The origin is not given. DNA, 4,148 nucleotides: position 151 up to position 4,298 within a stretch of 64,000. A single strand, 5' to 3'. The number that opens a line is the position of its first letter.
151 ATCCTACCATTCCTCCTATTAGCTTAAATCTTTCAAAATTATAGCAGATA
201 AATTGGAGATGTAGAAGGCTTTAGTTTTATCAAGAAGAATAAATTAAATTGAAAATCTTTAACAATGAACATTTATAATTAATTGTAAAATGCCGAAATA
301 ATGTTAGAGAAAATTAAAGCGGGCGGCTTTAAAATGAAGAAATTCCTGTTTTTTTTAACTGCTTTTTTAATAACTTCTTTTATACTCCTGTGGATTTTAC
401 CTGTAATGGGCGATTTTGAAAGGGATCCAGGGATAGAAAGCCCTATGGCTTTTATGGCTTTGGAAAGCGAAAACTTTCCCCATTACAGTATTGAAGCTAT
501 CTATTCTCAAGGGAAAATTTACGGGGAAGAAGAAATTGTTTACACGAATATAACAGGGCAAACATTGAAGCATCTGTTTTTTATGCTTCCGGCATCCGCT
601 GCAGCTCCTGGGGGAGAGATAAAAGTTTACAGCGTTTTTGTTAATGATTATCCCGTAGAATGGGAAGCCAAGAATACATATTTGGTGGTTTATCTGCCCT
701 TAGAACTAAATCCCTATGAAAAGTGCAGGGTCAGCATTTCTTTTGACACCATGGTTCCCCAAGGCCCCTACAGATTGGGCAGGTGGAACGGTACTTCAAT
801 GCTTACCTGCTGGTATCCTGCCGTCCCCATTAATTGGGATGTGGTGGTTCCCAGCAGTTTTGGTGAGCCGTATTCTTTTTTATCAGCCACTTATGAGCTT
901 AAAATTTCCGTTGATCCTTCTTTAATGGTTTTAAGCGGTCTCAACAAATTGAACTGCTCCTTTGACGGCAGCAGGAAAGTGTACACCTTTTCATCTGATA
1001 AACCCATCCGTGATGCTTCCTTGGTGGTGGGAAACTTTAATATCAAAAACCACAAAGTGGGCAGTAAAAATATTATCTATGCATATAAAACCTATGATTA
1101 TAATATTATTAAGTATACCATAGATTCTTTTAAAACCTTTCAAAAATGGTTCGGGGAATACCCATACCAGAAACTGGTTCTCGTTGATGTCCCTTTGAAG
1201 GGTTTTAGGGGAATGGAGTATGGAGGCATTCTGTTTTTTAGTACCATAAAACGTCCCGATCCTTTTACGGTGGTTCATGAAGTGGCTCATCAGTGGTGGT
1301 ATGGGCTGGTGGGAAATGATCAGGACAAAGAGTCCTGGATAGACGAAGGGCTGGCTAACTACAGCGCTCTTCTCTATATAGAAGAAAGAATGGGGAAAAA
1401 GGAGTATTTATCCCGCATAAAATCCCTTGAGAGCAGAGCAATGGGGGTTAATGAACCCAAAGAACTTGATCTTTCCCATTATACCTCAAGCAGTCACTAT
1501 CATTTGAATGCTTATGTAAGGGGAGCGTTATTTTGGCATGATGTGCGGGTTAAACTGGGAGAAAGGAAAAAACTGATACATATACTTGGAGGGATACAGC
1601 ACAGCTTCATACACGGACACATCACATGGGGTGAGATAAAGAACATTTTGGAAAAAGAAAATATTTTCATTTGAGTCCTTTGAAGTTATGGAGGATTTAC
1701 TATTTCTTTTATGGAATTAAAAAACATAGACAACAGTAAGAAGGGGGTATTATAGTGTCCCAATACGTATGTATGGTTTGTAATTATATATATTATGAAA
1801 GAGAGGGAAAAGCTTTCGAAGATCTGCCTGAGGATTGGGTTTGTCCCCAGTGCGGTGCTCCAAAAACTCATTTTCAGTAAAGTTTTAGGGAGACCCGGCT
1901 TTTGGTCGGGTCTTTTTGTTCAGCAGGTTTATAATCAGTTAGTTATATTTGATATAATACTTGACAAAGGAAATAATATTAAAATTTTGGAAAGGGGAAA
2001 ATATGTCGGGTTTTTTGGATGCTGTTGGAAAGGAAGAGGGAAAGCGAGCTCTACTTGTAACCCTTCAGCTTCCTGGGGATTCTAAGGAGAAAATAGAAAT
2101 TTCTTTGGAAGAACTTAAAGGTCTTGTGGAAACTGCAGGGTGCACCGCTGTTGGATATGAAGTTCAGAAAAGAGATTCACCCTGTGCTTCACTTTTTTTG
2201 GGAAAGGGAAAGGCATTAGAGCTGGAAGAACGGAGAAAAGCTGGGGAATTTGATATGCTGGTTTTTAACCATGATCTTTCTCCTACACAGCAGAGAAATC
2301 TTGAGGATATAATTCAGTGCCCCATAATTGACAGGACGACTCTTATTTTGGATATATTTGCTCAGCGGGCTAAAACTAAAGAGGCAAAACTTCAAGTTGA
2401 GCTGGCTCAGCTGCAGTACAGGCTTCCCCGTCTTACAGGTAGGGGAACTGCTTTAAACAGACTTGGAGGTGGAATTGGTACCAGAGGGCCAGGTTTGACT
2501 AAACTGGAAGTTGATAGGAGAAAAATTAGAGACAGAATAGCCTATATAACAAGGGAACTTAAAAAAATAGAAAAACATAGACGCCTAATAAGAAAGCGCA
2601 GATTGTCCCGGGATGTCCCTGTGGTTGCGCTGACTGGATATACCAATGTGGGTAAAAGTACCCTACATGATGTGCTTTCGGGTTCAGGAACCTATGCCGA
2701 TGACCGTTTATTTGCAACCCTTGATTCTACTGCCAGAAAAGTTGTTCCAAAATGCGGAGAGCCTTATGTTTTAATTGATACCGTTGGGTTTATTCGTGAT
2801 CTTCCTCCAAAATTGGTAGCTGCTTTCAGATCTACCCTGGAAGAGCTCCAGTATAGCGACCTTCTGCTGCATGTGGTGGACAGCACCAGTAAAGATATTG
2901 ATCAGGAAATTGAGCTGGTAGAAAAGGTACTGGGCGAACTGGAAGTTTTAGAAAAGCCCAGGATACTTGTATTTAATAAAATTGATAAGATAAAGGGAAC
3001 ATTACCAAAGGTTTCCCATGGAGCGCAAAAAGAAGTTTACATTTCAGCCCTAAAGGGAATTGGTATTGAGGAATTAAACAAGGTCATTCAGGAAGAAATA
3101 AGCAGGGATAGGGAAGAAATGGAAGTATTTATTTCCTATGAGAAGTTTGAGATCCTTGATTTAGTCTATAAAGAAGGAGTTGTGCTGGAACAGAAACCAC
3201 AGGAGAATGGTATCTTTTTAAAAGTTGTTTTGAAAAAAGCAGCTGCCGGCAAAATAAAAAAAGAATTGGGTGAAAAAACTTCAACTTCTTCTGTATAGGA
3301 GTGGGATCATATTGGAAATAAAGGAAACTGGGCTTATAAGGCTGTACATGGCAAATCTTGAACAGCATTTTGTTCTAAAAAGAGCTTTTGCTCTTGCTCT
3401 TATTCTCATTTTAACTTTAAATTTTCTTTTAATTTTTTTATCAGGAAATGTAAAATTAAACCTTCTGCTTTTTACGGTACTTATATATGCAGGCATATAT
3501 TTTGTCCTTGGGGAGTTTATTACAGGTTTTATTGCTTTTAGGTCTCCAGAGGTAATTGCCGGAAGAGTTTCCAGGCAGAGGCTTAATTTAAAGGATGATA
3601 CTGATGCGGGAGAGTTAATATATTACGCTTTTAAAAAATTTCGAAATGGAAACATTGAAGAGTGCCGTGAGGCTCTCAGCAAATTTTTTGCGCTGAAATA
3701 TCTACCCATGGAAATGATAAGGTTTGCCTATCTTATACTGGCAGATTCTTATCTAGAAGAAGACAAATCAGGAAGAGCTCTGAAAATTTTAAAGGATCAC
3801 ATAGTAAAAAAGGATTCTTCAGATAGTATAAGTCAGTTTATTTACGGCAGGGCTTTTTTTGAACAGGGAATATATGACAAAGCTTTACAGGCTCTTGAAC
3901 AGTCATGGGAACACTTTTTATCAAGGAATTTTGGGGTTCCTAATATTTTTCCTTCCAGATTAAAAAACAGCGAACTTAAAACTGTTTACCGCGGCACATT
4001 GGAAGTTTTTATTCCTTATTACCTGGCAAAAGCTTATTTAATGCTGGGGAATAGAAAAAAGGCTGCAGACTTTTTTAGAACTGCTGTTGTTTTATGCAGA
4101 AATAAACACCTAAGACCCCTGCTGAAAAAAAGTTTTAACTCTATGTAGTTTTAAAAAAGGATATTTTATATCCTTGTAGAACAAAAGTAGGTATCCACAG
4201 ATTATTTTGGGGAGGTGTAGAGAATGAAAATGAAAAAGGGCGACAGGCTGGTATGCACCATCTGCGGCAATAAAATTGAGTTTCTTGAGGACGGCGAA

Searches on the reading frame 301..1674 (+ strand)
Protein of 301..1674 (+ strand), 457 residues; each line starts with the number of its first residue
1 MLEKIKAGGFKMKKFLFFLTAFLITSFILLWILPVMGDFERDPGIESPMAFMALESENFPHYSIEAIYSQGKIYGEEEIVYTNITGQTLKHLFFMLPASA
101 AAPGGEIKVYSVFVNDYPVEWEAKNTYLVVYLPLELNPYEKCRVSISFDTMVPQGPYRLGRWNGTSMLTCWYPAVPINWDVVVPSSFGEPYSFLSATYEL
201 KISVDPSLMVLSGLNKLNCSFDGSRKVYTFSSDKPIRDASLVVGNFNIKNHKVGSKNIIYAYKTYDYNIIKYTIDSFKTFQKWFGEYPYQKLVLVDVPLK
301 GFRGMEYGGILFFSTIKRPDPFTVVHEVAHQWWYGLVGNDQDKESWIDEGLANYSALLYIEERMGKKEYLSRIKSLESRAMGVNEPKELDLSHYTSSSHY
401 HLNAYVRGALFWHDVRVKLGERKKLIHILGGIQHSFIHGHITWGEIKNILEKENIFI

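Call 82: search_protein_families(library=pfam, proteins=[window:301-1674:+], max_evalue=0.0001)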
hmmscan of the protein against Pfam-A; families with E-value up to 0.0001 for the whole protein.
window:301-1674:+ (457 aa): 1 family
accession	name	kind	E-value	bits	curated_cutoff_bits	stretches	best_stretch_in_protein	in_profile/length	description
PF01433.26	Peptidase_M1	-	4e-09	36.8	27.7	1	274-439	7-192/218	Peptidase family M1 domain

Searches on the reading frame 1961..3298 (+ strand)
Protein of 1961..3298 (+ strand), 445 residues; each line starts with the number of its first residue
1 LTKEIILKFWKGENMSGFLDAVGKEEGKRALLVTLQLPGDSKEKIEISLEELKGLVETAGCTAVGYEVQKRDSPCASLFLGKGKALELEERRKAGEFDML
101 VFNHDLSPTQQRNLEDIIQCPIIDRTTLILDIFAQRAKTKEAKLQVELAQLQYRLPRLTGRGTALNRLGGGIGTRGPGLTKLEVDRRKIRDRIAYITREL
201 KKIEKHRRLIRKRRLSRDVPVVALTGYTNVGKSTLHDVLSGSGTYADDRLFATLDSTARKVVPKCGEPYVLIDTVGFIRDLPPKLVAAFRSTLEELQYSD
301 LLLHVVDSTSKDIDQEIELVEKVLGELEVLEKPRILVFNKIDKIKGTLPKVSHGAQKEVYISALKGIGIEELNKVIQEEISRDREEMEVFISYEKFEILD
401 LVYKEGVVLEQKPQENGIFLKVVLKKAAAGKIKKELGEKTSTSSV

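Call 82: search_protein_families(library=pfam, proteins=[window:1961-3298:+], max_evalue=0.0001)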
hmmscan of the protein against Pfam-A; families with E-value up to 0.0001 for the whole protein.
window:1961-3298:+ (445 aa): 4 families
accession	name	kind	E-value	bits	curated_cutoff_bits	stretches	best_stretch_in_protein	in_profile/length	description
PF16360.10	GTP-bdg_M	-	2.5e-32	111.7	29.5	1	136-214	1-79/79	GTP-binding GTPase Middle Region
PF13167.11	GTP-bdg_N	-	1.6e-29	102.7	25.4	1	48-134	3-89/89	GTP-binding GTPase N-terminal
PF01926.29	MMR_HSR1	-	5.5e-19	68.8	21.9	1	222-340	2-113/113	50S ribosome-binding GTPase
PF19275.4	HflX_C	-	4.3e-09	36.8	26.4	1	354-440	8-95/102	HflX C-terminal domain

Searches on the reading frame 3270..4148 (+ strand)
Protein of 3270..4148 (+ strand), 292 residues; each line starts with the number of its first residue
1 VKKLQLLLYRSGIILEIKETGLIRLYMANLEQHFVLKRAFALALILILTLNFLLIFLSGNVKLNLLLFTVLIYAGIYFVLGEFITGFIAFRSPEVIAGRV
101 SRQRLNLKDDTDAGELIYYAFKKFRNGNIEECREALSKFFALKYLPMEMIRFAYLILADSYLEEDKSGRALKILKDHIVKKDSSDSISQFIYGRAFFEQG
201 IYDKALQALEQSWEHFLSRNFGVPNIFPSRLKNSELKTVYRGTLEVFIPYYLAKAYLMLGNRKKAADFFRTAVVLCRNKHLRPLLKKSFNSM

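Call 82: search_protein_families(library=pfam, proteins=[window:3270-4148:+], max_evalue=0.0001)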
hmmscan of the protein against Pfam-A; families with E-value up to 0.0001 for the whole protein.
window:3270-4148:+ (292 aa): 5 families
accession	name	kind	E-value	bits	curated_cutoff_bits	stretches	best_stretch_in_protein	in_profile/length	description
PF13428.12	TPR_14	-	8.4e-08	32.6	23.5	0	250-277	5-32/44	Tetratricopeptide repeat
PF13432.12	TPR_16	-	2.3e-07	31.6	32.7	0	157-210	3-55/65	Tetratricopeptide repeat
PF07719.23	TPR_2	-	4.2e-07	30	27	0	250-278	5-33/34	Tetratricopeptide repeat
PF13174.12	TPR_6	-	4.4e-07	30.6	26.3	0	189-211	3-25/33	Tetratricopeptide repeat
PF12895.13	ANAPC3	-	4.7e-07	30.4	27.2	0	153-211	26-81/82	Anaphase-promoting complex, cyclosome, subunit 3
